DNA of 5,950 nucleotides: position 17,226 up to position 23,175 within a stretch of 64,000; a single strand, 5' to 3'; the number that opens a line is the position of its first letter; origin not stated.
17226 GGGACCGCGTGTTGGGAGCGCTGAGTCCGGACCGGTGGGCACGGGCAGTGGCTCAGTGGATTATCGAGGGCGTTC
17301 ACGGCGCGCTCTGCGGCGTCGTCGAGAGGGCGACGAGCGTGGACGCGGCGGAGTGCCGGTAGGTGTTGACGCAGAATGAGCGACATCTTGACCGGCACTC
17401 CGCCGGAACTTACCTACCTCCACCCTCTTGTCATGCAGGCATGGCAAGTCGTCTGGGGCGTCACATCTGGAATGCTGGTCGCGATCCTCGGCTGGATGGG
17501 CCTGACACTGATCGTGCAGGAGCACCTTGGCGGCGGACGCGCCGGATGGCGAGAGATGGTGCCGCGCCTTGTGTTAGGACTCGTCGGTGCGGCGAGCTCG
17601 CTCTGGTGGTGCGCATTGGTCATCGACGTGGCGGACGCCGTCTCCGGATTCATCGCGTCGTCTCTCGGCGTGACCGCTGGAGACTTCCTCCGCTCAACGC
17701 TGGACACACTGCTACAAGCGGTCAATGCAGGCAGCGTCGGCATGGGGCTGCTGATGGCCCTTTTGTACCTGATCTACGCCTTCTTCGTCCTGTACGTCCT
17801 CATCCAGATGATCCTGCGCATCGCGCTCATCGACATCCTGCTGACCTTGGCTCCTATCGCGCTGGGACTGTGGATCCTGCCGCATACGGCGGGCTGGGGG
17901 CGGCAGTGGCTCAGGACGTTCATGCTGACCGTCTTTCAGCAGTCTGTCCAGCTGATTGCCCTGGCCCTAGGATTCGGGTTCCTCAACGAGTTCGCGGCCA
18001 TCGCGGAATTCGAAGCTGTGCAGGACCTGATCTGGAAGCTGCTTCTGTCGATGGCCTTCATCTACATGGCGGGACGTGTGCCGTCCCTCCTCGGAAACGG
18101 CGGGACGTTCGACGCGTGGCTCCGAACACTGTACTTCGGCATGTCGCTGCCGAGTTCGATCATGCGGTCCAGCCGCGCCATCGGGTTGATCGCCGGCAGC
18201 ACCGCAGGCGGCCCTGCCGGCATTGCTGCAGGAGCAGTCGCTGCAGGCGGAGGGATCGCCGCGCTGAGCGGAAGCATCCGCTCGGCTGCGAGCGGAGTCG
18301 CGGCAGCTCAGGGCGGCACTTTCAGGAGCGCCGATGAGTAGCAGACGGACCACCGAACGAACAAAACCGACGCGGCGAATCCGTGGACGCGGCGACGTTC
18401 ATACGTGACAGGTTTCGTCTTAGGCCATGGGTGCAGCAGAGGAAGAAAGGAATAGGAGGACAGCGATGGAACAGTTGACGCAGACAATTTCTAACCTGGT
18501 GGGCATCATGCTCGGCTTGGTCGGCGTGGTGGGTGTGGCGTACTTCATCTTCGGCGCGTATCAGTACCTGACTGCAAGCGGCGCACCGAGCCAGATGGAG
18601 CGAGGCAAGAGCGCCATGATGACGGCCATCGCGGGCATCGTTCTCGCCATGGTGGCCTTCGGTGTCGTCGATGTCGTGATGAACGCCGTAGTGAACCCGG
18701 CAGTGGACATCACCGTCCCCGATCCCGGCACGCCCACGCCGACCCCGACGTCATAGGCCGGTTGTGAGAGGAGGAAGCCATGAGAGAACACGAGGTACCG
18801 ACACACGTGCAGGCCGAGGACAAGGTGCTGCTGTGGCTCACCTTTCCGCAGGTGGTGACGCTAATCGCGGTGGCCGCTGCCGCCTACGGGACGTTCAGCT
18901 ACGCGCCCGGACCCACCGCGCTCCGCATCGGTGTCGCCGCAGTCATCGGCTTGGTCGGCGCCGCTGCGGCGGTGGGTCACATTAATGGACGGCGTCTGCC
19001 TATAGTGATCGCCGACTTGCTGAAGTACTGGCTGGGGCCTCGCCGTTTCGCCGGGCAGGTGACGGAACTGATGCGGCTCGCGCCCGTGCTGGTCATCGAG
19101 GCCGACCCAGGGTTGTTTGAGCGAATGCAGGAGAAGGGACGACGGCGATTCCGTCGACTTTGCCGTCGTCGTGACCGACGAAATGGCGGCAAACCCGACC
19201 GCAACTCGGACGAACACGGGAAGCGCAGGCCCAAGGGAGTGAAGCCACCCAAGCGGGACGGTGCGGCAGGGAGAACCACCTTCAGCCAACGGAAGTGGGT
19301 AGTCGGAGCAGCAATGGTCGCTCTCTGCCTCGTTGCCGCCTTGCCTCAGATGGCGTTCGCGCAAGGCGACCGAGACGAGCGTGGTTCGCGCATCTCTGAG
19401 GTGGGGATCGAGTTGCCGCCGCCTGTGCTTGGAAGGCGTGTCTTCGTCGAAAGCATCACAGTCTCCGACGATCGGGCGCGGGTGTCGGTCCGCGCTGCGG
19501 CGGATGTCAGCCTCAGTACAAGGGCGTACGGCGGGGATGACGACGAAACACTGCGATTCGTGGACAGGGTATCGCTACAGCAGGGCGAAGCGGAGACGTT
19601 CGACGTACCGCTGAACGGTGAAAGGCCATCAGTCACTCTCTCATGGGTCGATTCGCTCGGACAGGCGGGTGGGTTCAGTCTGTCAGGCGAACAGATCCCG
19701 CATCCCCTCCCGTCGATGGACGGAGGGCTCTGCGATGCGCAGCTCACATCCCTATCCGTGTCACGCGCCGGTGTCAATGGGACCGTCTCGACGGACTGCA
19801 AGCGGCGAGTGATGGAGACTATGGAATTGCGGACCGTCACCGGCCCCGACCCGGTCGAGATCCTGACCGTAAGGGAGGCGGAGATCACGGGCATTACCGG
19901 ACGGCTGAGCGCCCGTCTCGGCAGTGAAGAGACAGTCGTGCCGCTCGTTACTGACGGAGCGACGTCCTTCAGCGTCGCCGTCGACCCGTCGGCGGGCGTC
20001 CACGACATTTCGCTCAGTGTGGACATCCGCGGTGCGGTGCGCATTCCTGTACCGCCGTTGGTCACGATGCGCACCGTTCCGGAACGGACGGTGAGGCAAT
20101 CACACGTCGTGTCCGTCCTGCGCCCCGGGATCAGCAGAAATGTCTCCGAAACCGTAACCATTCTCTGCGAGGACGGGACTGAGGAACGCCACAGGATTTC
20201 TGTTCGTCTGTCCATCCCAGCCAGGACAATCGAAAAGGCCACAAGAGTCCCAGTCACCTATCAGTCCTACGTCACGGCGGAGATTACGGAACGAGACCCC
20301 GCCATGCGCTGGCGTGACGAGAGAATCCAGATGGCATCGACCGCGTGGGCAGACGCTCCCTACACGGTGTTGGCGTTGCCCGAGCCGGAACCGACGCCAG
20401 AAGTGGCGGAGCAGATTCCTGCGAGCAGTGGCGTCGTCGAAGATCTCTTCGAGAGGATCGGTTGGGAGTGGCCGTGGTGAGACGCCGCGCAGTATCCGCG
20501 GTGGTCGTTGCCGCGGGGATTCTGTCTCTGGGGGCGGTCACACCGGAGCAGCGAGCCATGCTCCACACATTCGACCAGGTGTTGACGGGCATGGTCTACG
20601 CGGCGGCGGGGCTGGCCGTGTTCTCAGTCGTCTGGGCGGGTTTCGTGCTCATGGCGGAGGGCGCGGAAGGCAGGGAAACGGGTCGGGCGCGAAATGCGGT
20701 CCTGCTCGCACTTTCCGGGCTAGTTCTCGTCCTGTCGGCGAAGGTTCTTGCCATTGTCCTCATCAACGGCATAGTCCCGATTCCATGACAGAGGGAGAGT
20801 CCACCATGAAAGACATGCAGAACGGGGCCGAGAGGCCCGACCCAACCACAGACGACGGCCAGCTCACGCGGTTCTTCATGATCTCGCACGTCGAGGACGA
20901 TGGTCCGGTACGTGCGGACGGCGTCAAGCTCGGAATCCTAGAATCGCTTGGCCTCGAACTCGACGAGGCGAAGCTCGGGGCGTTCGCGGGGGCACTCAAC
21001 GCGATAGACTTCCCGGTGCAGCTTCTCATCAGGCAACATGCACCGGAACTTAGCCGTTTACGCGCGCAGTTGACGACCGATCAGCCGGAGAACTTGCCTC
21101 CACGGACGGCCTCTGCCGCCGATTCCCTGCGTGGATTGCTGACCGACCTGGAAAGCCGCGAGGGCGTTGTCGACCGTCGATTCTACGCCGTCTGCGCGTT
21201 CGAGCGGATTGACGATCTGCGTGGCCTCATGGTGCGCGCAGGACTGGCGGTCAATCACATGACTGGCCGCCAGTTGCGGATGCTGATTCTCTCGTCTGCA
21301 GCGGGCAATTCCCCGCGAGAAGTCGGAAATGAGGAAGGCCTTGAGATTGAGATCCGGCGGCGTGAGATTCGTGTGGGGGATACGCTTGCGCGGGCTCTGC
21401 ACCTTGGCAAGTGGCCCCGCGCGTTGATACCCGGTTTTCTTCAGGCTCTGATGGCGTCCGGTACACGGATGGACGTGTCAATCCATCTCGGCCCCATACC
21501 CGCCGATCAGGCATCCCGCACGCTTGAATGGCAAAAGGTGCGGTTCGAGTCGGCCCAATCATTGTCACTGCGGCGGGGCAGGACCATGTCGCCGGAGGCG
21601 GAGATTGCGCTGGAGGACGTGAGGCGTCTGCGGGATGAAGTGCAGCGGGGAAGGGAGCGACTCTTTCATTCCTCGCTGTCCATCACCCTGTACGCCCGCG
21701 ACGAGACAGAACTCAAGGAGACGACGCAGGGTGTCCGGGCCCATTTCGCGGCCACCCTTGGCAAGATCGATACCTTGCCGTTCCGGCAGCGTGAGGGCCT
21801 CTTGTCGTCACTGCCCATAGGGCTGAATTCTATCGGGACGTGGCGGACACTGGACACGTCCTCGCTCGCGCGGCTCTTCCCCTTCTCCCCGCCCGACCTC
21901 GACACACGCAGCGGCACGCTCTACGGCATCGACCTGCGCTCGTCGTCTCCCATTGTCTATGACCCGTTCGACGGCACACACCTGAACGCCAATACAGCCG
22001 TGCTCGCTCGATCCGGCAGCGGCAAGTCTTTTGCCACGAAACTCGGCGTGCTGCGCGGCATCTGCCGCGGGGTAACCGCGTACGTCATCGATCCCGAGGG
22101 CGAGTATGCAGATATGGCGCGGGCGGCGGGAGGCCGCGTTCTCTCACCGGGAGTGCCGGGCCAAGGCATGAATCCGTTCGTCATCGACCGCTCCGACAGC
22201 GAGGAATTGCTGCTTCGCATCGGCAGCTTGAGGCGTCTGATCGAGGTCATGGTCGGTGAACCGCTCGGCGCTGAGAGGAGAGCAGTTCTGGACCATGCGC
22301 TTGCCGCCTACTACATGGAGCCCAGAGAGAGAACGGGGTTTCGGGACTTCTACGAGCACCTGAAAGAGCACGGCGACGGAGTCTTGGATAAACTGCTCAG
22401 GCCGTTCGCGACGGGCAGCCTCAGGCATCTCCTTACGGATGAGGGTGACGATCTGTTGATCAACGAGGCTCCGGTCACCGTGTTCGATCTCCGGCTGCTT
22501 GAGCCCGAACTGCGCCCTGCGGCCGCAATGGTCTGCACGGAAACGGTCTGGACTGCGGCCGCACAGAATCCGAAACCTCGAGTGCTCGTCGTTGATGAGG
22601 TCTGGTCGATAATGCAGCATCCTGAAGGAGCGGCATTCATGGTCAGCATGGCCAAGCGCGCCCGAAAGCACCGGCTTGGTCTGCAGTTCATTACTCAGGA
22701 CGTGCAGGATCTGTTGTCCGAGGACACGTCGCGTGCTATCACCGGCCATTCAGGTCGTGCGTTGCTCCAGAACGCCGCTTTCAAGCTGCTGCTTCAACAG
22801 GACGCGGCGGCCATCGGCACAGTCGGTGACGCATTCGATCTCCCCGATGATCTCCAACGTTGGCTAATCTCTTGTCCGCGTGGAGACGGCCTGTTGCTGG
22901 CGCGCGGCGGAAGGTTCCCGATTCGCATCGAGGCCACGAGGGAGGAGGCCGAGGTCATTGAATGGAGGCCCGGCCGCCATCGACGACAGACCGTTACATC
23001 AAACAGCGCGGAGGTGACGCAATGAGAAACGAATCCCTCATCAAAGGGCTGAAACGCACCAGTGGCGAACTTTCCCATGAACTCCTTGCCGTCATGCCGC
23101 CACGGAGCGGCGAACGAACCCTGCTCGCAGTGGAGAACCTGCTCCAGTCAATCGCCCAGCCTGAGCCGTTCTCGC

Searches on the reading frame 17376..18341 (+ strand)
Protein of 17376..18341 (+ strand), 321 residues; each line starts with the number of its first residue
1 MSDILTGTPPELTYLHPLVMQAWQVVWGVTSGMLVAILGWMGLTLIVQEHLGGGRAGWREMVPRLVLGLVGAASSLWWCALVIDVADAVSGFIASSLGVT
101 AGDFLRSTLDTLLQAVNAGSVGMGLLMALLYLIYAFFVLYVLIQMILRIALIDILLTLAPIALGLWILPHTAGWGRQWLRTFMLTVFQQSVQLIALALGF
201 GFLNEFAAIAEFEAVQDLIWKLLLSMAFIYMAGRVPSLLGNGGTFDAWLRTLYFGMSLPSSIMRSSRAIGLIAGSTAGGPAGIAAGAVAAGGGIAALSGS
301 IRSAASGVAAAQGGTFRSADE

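Call 8: search_protein_families(library=pfam, proteins=[window:17376-18341:+], max_evalue=0.001)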
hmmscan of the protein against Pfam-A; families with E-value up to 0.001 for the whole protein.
window:17376-18341:+ (321 aa): 2 families
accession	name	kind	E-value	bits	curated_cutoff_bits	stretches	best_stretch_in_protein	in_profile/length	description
PF04610.19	TrbL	-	4.7e-06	27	25.9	1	77-231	47-211/215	TrbL/VirB6 plasmid conjugal transfer protein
PF19597.4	TrbL_4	-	0.00015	21.7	27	1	60-239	88-244/276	Conjugal transfer protein TrbL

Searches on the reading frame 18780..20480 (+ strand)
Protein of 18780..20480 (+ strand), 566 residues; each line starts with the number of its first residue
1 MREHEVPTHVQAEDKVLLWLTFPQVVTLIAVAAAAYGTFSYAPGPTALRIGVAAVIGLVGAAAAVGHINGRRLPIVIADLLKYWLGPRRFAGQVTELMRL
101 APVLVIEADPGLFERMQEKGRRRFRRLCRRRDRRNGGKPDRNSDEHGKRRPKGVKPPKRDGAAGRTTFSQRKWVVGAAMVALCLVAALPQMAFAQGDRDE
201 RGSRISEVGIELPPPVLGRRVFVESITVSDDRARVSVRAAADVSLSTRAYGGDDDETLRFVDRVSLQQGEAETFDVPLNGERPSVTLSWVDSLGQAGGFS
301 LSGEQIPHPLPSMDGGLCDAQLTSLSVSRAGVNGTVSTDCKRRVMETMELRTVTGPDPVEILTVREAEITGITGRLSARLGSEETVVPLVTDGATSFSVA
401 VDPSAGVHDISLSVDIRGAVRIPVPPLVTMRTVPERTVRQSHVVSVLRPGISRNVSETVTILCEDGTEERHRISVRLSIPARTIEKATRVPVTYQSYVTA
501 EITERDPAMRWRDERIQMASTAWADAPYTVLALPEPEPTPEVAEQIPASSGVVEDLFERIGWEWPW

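Call 8: search_protein_families(library=pfam, proteins=[window:18780-20480:+], max_evalue=0.001)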
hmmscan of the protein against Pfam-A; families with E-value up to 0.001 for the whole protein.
window:18780-20480:+ (566 aa): 1 family
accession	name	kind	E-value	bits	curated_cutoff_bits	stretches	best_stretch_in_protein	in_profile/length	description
PF12666.12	PrgI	-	7.9e-05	23.6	27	1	6-84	2-78/91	PrgI family protein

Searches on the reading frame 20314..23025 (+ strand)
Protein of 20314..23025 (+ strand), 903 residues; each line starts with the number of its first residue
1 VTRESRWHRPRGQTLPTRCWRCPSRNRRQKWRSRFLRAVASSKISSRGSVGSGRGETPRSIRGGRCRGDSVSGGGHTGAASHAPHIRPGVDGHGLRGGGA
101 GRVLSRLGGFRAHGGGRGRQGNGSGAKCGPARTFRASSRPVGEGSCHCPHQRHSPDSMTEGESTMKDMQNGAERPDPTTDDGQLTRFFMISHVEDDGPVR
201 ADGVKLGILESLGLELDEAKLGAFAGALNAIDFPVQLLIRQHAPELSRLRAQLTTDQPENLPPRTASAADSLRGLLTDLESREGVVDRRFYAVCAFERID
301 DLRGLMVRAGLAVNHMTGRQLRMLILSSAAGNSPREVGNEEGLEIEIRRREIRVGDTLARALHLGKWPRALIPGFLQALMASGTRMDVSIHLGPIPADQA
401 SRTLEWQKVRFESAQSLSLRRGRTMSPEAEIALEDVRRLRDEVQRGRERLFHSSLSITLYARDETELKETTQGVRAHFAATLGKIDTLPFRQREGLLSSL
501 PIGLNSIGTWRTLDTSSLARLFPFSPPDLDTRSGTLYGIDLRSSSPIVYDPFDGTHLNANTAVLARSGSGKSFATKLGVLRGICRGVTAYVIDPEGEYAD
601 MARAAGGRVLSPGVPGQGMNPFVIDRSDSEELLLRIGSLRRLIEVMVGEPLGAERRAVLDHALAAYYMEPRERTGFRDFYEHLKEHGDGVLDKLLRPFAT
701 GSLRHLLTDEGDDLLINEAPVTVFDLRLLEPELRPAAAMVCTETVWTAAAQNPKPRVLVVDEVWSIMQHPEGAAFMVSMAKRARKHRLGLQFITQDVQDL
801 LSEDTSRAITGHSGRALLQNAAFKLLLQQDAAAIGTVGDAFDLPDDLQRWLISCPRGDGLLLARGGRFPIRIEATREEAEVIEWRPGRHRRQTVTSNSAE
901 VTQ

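Call 8: search_protein_families(library=pfam, proteins=[window:20314-23025:+], max_evalue=0.001)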
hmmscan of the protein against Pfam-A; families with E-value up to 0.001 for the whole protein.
window:20314-23025:+ (903 aa): 4 families
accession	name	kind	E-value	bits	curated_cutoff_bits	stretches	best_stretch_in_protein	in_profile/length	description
PF19044.6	P-loop_TraG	-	5.4e-11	42.2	25.8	1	554-829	25-318/413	TraG P-loop domain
PF12846.13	AAA_10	-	1.2e-10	41.5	27.5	1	748-809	234-295/362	AAA-like domain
PF11130.14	TraC_F_IV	-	2.1e-06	27.5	28.1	1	410-503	282-374/375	TraC protein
PF01935.23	DUF87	-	2.5e-06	28.2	23.2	1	561-686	26-143/220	Helicase HerA, central domain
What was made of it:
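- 17376..27178 (+): ICE conjugation module flanking the locus: TrbL/VirB6, PrgI-like, VirB4, T4CP and a MarR/Replic_Relax relaxase. call 8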
